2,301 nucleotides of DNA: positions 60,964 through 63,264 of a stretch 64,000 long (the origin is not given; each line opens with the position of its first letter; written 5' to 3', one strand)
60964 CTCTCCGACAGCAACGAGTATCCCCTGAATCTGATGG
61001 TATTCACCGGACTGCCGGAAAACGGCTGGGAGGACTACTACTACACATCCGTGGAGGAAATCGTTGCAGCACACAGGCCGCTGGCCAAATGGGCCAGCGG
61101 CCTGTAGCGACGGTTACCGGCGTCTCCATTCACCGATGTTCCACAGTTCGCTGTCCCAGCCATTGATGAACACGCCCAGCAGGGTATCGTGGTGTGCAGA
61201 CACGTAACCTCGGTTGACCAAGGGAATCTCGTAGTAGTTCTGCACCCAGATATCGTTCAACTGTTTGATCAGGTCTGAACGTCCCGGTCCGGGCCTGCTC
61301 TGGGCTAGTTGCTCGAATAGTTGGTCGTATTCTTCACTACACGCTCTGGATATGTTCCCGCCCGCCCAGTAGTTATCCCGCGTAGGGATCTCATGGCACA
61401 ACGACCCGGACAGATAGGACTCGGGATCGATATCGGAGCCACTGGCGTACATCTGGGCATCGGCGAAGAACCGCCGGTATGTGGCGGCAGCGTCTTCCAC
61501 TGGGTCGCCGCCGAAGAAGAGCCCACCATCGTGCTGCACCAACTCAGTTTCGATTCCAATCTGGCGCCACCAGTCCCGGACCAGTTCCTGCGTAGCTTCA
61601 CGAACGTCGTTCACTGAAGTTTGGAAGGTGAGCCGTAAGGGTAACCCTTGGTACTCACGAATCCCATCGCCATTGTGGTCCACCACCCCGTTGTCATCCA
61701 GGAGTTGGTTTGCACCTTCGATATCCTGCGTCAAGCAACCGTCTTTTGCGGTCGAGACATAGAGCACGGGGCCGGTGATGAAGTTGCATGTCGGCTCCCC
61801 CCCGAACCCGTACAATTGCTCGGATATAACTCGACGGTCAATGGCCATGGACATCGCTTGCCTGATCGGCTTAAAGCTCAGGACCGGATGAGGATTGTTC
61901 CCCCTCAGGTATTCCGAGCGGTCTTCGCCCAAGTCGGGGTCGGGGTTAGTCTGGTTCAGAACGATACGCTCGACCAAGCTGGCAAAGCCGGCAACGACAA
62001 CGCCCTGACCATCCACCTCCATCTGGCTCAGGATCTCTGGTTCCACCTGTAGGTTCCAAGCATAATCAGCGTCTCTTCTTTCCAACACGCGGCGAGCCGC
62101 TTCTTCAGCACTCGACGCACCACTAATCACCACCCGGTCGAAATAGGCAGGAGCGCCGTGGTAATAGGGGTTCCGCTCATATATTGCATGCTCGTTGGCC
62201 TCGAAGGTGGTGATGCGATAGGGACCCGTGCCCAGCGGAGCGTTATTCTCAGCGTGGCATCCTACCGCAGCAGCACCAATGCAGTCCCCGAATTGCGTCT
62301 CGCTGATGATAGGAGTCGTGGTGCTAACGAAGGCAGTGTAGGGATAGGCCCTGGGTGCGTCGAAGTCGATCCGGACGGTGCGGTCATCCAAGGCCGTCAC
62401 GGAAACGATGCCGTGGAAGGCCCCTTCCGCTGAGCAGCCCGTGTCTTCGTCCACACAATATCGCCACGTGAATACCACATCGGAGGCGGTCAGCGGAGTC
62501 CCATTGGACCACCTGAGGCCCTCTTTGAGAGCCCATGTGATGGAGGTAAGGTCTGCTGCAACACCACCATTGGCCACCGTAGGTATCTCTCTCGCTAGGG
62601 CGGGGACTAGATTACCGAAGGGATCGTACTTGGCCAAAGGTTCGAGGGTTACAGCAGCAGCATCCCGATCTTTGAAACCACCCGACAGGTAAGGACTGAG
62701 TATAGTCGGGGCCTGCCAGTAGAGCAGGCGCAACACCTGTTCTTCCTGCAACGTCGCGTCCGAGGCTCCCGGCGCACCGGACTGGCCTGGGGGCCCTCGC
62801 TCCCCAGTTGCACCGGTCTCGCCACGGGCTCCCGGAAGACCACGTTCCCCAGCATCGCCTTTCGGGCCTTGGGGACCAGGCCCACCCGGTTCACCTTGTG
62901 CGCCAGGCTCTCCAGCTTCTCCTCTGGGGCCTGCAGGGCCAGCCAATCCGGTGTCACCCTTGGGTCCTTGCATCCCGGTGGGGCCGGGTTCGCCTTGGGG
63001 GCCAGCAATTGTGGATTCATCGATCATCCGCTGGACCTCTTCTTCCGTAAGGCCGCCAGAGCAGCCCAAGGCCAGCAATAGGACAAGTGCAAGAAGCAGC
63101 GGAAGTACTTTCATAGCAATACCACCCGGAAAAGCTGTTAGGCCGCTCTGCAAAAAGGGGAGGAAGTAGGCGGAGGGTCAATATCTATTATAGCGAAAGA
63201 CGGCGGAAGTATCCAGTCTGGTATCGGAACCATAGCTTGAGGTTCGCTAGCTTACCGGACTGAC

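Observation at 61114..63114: Solute-binding lipoprotein carrying a 26-triplet collagen-like (G-X-Y) stalk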

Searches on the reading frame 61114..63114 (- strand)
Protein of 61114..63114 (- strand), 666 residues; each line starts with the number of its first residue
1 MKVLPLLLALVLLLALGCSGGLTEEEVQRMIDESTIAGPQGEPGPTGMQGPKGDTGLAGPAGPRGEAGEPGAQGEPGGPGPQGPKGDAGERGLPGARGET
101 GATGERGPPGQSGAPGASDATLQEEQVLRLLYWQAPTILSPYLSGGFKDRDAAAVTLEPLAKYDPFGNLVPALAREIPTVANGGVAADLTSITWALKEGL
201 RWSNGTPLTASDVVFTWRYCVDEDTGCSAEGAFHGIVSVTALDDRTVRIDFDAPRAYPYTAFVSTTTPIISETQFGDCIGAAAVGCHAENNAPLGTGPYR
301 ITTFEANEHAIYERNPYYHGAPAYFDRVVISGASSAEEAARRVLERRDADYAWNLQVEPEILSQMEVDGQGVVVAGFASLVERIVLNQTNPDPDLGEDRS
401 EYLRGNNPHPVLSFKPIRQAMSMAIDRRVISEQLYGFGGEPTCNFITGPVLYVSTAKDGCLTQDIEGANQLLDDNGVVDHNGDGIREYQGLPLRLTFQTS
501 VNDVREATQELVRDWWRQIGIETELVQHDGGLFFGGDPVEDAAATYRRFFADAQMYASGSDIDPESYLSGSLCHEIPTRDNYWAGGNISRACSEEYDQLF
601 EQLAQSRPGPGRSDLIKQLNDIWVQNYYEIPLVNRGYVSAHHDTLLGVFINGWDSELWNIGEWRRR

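Call 4: search_protein_families(library=pfam, proteins=[window:61114-63114:-], max_evalue=0.1)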
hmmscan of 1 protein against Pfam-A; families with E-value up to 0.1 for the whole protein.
window:61114-63114:- (666 aa): 3 families
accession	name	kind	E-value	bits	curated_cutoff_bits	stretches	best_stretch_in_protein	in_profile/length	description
PF00496.27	SBP_bac_5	-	2.4e-58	198.5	32.4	1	169-539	2-328/368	Bacterial extracellular solute-binding proteins, family 5 Middle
PF01391.23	Collagen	-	3.8e-13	49.4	27.2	2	62-118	1-57/60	Collagen triple helix repeat (20 copies)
PF24534.1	HMA_PCA1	-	0.054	13.6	24.5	0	233-253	25-45/68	PCA1 HMA heavy metal-associated domain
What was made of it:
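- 61114..63114 (-): Complete gene, 666 codons plus stop: a lipoprotein with a collagen-like stalk and a family-5 solute-binding domain. Pfam Collagen and SBP_bac_5 hits (call 4).
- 61117..62736 (-): Family-5 (cluster C) solute-binding domain with 8 conserved Cys (220/227, 278/286, 443/460, 573/592). Ligand unknown. Pfam PF00496, 2.4e-58 (call 4).
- On SBP_bac_5 / cluster C ABC substrate-binding proteins: 198.5 bits against a cut-off of 32.4, aa 169-539 (call 4).
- Checked: SBP_bac_5 PF00496 scores 198.5 bits (cut-off 32.4), covering aa 169-539 (call 4).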

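Call 5: search_protein_families(library=ncbifam, proteins=[window:61114-63114:-], max_evalue=0.1)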
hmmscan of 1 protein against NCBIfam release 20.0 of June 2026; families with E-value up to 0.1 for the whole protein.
window:61114-63114:- (666 aa): 14 families
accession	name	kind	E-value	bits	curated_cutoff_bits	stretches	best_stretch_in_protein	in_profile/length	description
NF045467.1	Opp4A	equivalog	2e-28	99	650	1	139-605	49-496/556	oligopeptide ABC transporter substrate-binding protein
TIGR02294.1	nickel_nikA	equivalog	2.6e-17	62.5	393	2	154-336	33-205/501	nickel ABC transporter substrate-binding protein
TIGR04028.1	SBP_KPN_01854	hypoth_equivalog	8.6e-17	60.9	468.5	2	409-648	264-493/509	TIGR04028 family ABC transporter substrate-binding protein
NF038330.1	adhesin_SclA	exception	8.2e-14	52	400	1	25-117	101-199/405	LPXTG-anchored collagen-like adhesin Scl1/SclA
NF045468.1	Opp5A_nikA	equivalog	1.1e-13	50.6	600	1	187-526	68-366/488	nickel ABC transporter substrate-binding protein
NF047575.1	opine_bind_CntA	exception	6.6e-12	44.8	800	2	413-527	297-411/535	staphylopine-dependent metal ABC transporter substrate-binding lipoprotein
NF038329.2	gly_rich_SclB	equivalog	1.1e-11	44.4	325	1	37-118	128-209/442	LPXTG-anchored collagen-like adhesin Scl2/SclB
NF043070.1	DppA_dipep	equivalog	1.6e-11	43.5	1005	2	187-336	86-250/535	dipeptide ABC transporter periplasmic-binding protein DppA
NF046116.1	adhesin_Lcl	equivalog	9.9e-11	40.8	500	1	38-116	177-271/431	collagen-like adhesin Lcl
NF011684.0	PRK15104.1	equivalog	1.5e-09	37.2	947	1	175-265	81-188/543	oligopeptide ABC transporter substrate-binding protein OppA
NF007287.0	PRK09755.1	equivalog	3.2e-06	26.3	1098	1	120-229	27-130/535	ABC transporter substrate-binding protein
NF011942.0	PRK15413.1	equivalog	9.8e-06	24.5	594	1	185-329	81-219/512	glutathione ABC transporter substrate-binding protein GsiB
NF011689.0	PRK15109.1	equivalog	4.6e-05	22.3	560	1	160-333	69-252/547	ABC transporter substrate-binding protein SapA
NF005317.0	PRK06851.1-1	equivalog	0.0066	15.8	689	1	581-634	7-65/369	hypothetical protein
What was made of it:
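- On SBP_bac_5 / cluster C ABC substrate-binding proteins: All others are far below their cut-offs (call 5).
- On Scl1/Scl2/Lcl adhesins: 52, 44 and 41 bits against cut-offs of 400, 325 and 500 (call 5).
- Closest known: Bacterial collagen-like surface proteins. Different: NCBIfam Scl1, Scl2 and Lcl models score 41-52 bits against cut-offs of 325-500 (call 5).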

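Call 7: find_homologous_proteins(query=window:61114-63114:-, max_evalue=0.00001)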
Query window:61114-63114:- (666 aa): 4020 proteins with E <= 0.00001 among 8000 candidates; the best 120 are listed.
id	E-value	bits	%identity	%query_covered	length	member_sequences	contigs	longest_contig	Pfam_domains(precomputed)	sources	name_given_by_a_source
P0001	0.0e+0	1549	100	100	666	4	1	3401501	PF01391.24,PF00496.28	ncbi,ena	-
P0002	0.0e+0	1314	85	98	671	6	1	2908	PF01391.24,PF00496.28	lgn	-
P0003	0.0e+0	1254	53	81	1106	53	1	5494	PF00496.28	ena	-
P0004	0.0e+0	1250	53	81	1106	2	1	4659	PF00496.28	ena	-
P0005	0.0e+0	1250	53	81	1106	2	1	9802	PF00496.28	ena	-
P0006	0.0e+0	1250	53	81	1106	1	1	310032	PF00496.28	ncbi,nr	ncbi:MAG: hypothetical protein Ct9H300mP31_03320 [Acidimicrobiaceae bacterium]|nr:MAG: hypothetical 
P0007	0.0e+0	1249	53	81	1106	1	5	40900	PF00496.28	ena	-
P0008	0.0e+0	1145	74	98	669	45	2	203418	PF01391.24,PF00496.28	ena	-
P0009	0.0e+0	1123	75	96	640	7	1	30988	PF01391.24,PF00496.28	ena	-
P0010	0.0e+0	1106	70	100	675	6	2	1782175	PF01391.24,PF00496.28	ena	-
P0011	0.0e+0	1075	69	98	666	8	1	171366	PF01391.24,PF00496.28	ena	-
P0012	0.0e+0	1034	68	100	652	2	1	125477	PF01391.24,PF00496.28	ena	-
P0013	1.4e-286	970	65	98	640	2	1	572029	PF01391.24,PF00496.28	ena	-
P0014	1.8e-262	890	70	82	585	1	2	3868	PF00496.28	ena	-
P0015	4.5e-262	889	68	84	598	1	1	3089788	PF00496.28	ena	-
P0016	5.9e-262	889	70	82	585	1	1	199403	PF00496.28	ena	-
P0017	4.7e-261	886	68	84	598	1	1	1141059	PF00496.28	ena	-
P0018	4.8e-261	886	70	82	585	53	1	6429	PF00496.28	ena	-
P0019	7.0e-261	885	70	81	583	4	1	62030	PF00496.28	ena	-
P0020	8.5e-260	882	69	82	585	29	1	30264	PF00496.28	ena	-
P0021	1.2e-259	881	67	85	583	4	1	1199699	PF00496.28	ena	-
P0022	2.1e-259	880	68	84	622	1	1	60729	PF00496.28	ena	-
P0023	2.5e-259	880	69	82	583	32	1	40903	PF00496.28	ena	-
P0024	2.5e-259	880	69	82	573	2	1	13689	PF00496.28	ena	-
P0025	4.4e-259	879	70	82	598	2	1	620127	PF00496.28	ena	-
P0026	5.8e-259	879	68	84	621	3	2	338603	PF00496.28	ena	-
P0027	6.1e-259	879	69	82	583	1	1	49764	PF00496.28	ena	-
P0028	6.9e-259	879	66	85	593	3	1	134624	PF00496.28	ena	-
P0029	7.6e-259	878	68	84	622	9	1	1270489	PF00496.28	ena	-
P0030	8.1e-259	878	68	83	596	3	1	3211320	PF00496.28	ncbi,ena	-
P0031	1.0e-258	878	69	81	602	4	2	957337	PF00496.28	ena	-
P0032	1.2e-258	878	67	85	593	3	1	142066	PF00496.28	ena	-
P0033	2.3e-258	877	68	86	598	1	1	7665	PF00496.28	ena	-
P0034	2.9e-258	877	69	81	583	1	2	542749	PF00496.28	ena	-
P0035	3.2e-258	876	69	82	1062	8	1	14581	PF01011.29,PF13360.14,PF13570.14,PF00496.28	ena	-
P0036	5.1e-258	876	68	84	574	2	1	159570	PF00496.28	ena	-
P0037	5.4e-258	876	69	82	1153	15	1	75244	PF01011.29,PF07774.20,PF13360.14,PF13570.14,PF00496.28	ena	-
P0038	5.6e-258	876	69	81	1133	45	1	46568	PF01011.29,PF13360.14,PF13570.14,PF00496.28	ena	-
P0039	7.8e-258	875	68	82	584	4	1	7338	PF00496.28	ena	-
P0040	9.5e-258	875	69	82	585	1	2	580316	PF00496.28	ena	-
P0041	1.1e-257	875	66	85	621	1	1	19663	PF00496.28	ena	-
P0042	2.0e-257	874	69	82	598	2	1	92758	PF00496.28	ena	-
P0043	3.9e-257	873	68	82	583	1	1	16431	PF00496.28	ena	-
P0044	4.6e-257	873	69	82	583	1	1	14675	PF00496.28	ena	-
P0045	4.8e-257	873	67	82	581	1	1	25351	PF00496.28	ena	-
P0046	5.0e-257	872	69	82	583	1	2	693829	PF00496.28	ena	-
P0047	5.2e-257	872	68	81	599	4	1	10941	PF00496.28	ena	-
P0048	5.9e-257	872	69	82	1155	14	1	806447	PF01011.29,PF13360.14,PF13570.14,PF00496.28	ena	-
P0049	6.5e-257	872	67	83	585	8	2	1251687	PF00496.28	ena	-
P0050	9.4e-257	872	69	81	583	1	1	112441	PF00496.28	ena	-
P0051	1.1e-256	871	68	82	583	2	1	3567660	PF00496.28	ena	-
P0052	1.2e-256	871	69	82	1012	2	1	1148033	PF01011.29,PF07774.20,PF13360.14,PF13570.14,PF00496.28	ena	-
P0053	1.2e-256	871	68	81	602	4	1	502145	PF00496.28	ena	-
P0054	1.4e-256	871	67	85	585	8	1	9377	PF00496.28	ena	-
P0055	1.4e-256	871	69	81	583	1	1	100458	PF00496.28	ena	-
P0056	1.5e-256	871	67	85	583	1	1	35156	PF00496.28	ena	-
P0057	1.5e-256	871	68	81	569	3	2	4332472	PF00496.28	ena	-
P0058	1.7e-256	871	68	82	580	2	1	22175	PF00496.28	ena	-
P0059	1.7e-256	871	68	82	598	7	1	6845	PF00496.28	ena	-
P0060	1.8e-256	871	67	85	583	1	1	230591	PF00496.28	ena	-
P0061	2.4e-256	870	67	83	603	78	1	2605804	PF00496.28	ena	-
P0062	2.6e-256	870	67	81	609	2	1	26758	PF00496.28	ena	-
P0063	3.0e-256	870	68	82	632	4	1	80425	PF00496.28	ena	-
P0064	6.5e-256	869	66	85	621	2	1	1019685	PF00496.28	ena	-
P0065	1.7e-255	867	66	84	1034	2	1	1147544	PF01094.35,PF00496.28,PF13458.13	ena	-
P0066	1.7e-255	867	67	83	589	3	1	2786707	PF00496.28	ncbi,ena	-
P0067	3.7e-255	866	69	81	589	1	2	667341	PF00496.28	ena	-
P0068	4.0e-255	866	67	83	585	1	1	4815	PF00496.28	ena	-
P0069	5.3e-255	866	69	81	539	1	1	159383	PF00496.28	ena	-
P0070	5.5e-255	866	65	85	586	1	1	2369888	PF00496.28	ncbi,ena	-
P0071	6.0e-255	866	69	81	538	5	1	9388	PF00496.28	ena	-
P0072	6.1e-255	866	67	82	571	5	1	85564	PF00496.28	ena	-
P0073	8.7e-255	865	68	81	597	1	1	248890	PF00496.28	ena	-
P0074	9.2e-255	865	65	84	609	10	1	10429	PF00496.28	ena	-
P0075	1.1e-254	865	68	81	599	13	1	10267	PF00496.28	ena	-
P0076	1.6e-254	864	68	82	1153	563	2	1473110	PF01011.29,PF07774.20,PF13360.14,PF13570.14,PF00496.28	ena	-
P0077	1.9e-254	864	66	85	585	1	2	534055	PF00496.28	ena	-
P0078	2.3e-254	864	66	85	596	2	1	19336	PF00496.28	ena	-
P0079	2.3e-254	864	67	82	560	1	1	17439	PF00496.28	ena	-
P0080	2.3e-254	864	67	84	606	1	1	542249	PF00496.28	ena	-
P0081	2.4e-254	864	65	85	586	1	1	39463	PF00496.28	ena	-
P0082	2.8e-254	863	66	85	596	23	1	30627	PF00496.28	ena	-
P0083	3.9e-254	863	66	82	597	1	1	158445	PF00496.28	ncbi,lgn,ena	-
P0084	7.5e-254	862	67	82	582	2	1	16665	PF00496.28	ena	-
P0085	1.0e-253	862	66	82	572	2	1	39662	PF00496.28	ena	-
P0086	1.4e-253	861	68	81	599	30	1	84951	PF00496.28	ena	-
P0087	1.8e-253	861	65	87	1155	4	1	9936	PF01011.29,PF13360.14,PF13570.14,PF00496.28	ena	-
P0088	2.0e-253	861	67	82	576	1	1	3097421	PF00496.28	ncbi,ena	-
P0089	2.8e-253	860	67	82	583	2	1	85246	PF00496.28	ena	-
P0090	3.5e-253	860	66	83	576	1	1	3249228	PF00496.28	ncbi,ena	-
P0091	4.9e-253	859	68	82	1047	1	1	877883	PF01011.29,PF13360.14,PF13570.14,PF00496.28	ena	-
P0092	4.9e-253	859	65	85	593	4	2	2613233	PF00496.28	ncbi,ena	-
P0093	4.9e-253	859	67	82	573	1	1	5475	PF00496.28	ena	-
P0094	5.0e-253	859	67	81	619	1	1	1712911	PF00496.28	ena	-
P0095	5.2e-253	859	67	82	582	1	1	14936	PF00496.28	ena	-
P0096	6.6e-253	859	68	81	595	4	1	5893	PF00496.28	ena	-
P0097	8.6e-253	858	67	82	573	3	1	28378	PF00496.28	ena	-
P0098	1.1e-252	858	67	81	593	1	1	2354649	PF00496.28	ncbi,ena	-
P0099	1.1e-252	858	67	81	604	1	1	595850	PF00496.28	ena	-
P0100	1.1e-252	858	67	82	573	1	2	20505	PF00496.28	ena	-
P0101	1.1e-252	858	66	85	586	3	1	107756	PF00496.28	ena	-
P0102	1.5e-252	858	67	81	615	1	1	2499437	PF00496.28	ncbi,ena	-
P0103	1.5e-252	858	67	82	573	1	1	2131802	PF00496.28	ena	-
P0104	1.5e-252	858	67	81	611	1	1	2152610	PF00496.28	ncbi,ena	-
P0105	1.9e-252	857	67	81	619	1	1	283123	PF00496.28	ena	-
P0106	2.7e-252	857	67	82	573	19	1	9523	PF00496.28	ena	-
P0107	3.2e-252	857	66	84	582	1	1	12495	PF00496.28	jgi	-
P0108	3.7e-252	856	68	81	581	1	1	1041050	PF00496.28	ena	-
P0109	4.0e-252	856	66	82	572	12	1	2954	PF00496.28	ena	-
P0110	4.8e-252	856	67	82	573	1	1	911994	PF00496.28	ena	-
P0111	5.0e-252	856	66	84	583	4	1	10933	PF00496.28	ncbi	-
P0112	5.4e-252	856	66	81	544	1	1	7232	PF00496.28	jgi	-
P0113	5.9e-252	856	66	84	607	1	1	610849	PF00496.28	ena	-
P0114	6.0e-252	856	67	81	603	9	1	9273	PF00496.28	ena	-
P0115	7.1e-252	855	68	81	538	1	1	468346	PF00496.28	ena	-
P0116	8.0e-252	855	67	81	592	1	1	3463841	PF00496.28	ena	-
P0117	8.0e-252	855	66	84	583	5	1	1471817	PF00496.28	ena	-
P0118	1.0e-251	855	65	85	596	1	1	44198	PF00496.28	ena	-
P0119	1.1e-251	855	66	83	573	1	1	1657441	PF00496.28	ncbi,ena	-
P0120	1.2e-251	855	67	82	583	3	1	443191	PF00496.28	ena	-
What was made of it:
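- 61114..63114 (-): The database copy P0001 is 100% identical (call 7).
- A 100% identical protein exists in an independent 3.4 Mb record (call 7).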

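Call 10: find_encoding_contigs(protein=P0001, flank=10000, max_places=4)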
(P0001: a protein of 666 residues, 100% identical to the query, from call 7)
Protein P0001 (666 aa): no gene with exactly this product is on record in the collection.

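Call 11: find_encoding_contigs(protein=P0010, flank=10000, max_places=3)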
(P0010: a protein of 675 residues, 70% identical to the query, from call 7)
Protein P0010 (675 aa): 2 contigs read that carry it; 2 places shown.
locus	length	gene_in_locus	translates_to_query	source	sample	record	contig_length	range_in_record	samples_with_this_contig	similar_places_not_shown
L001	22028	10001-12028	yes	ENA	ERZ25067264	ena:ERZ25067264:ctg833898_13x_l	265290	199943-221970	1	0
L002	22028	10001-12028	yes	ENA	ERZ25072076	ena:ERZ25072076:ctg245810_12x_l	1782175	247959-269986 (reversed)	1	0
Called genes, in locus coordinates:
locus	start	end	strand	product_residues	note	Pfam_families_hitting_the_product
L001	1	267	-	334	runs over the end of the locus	-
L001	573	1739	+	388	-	PF09375:Peptidase_M75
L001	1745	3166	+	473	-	PF06537:DHOR, PF00034:Cytochrom_C (faint)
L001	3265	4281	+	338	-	PF09375:Peptidase_M75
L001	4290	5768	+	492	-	PF05090:HTTM, PF22777:VKGC_lumenal_dom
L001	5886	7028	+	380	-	PF01612:DNA_pol_A_exo1, PF00570:HRDC (faint)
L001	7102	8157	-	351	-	PF00497:SBP_bac_3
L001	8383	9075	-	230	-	PF01734:Patatin (weak)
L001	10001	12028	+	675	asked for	PF01391:Collagen, PF00496:SBP_bac_5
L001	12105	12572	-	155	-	PF05014:Nuc_deoxyrib_tr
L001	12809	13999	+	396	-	PF00296:Bac_luciferase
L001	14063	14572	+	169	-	-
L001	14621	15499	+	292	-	PF00561:Abhydrolase_1, PF12697:Abhydrolase_6, PF12146:Hydrolase_4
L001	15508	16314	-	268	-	PF01975:SurE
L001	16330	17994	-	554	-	PF01642:MM_CoA_mutase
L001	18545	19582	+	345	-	PF01408:GFO_IDH_MocA, PF02894:GFO_IDH_MocA_C, PF22725:GFO_IDH_MocA_C3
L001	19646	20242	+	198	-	PF00156:Pribosyltran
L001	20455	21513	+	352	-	PF01939:NucS_C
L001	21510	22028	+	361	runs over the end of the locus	PF00988:CPSase_sm_chain, PF00117:GATase, PF07722:Peptidase_C26 (weak)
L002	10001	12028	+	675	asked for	PF01391:Collagen, PF00496:SBP_bac_5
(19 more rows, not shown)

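Call 12: find_encoding_contigs(protein=P0013, flank=10000, max_places=3)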
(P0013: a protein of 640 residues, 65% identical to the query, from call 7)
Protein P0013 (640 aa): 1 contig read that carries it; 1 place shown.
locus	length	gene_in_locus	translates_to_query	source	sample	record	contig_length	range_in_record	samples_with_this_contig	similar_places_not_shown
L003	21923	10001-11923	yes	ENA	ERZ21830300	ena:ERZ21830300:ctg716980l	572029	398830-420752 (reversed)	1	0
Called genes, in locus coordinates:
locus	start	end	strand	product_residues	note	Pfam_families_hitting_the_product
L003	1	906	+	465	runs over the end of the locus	PF00805:Pentapeptide (weak), PF13576:Pentapeptide_3 (faint), PF13599:Pentapeptide_4 (weak), PF00805:Pentapeptide (weak), PF08867:FRG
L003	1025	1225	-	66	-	-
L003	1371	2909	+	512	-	PF00732:GMC_oxred_N, PF05834:Lycopene_cycl (weak), PF05199:GMC_oxred_C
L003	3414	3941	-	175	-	-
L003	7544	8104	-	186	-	PF03703:bPH_2, PF24649:DUF7642 (weak)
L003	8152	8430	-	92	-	-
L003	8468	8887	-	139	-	PF00860:Xan_ur_permease (weak)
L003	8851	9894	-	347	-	-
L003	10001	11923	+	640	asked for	PF01391:Collagen, PF00496:SBP_bac_5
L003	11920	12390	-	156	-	PF05014:Nuc_deoxyrib_tr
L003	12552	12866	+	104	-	-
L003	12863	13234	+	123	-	-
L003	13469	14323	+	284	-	-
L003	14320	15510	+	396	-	PF00296:Bac_luciferase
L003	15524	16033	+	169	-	-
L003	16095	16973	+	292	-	PF00561:Abhydrolase_1, PF12697:Abhydrolase_6, PF03096:Ndr (weak), PF10230:LIDHydrolase (faint), PF12146:Hydrolase_4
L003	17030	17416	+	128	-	-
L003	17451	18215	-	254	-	PF01975:SurE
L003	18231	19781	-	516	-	PF01642:MM_CoA_mutase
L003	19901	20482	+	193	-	PF14681:UPRTase (weak), PF00156:Pribosyltran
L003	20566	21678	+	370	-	PF01939:NucS_C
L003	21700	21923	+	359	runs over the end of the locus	PF00988:CPSase_sm_chain, PF00117:GATase, PF07722:Peptidase_C26 (faint)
